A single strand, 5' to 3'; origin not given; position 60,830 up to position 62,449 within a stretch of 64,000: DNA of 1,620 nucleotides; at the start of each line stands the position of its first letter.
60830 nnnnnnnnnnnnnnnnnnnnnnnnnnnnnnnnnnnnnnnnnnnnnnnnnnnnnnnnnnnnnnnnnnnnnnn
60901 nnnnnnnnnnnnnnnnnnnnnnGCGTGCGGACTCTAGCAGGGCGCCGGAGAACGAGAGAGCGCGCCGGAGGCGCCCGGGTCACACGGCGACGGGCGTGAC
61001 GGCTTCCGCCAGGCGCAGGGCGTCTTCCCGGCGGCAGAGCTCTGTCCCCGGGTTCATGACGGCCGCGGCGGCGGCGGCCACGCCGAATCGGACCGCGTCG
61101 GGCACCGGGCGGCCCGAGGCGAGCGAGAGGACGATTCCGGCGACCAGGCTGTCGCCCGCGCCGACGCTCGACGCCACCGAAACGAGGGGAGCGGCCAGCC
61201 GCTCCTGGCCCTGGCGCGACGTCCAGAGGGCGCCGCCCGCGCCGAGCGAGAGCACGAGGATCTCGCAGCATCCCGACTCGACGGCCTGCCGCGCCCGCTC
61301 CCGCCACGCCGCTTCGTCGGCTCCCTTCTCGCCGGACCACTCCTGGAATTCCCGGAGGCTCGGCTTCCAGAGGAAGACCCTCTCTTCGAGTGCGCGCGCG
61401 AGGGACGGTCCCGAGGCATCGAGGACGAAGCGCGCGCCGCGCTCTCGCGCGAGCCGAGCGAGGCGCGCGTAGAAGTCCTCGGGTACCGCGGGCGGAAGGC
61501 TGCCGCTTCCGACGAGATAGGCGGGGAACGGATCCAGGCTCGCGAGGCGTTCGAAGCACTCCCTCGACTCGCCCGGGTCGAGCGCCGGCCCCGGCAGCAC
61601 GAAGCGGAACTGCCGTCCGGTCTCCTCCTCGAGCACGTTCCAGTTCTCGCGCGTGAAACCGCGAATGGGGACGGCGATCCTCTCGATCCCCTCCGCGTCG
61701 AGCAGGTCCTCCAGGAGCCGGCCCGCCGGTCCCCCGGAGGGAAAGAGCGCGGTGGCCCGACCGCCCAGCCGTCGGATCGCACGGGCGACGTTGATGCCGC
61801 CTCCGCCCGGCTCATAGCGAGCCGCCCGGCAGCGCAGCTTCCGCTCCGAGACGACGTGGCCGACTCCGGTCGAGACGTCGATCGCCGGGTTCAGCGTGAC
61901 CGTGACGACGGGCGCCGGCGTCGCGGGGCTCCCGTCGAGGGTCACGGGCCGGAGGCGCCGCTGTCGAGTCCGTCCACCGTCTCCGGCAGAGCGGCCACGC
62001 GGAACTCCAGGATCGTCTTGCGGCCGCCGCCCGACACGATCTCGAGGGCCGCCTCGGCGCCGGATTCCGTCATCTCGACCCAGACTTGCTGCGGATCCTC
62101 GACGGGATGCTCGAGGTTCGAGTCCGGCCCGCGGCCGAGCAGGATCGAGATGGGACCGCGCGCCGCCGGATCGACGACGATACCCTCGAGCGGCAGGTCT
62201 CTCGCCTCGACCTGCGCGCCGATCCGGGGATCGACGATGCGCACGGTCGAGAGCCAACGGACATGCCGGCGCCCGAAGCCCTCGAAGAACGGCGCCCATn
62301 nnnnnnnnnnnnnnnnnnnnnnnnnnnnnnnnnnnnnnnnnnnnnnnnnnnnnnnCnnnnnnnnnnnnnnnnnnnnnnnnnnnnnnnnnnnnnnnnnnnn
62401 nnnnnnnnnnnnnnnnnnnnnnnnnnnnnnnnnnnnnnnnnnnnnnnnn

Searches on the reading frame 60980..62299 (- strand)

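Call 61: search_protein_families(library=pfam, proteins=[window:60980-62299:-], max_evalue=0.00001)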
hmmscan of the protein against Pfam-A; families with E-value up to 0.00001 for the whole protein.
window:60980-62299:- (439 aa): 1 family
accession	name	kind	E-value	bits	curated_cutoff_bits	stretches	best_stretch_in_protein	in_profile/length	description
PF00294.29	PfkB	-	9.2e-45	153.7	25.8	1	151-422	23-298/302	pfkB family carbohydrate kinase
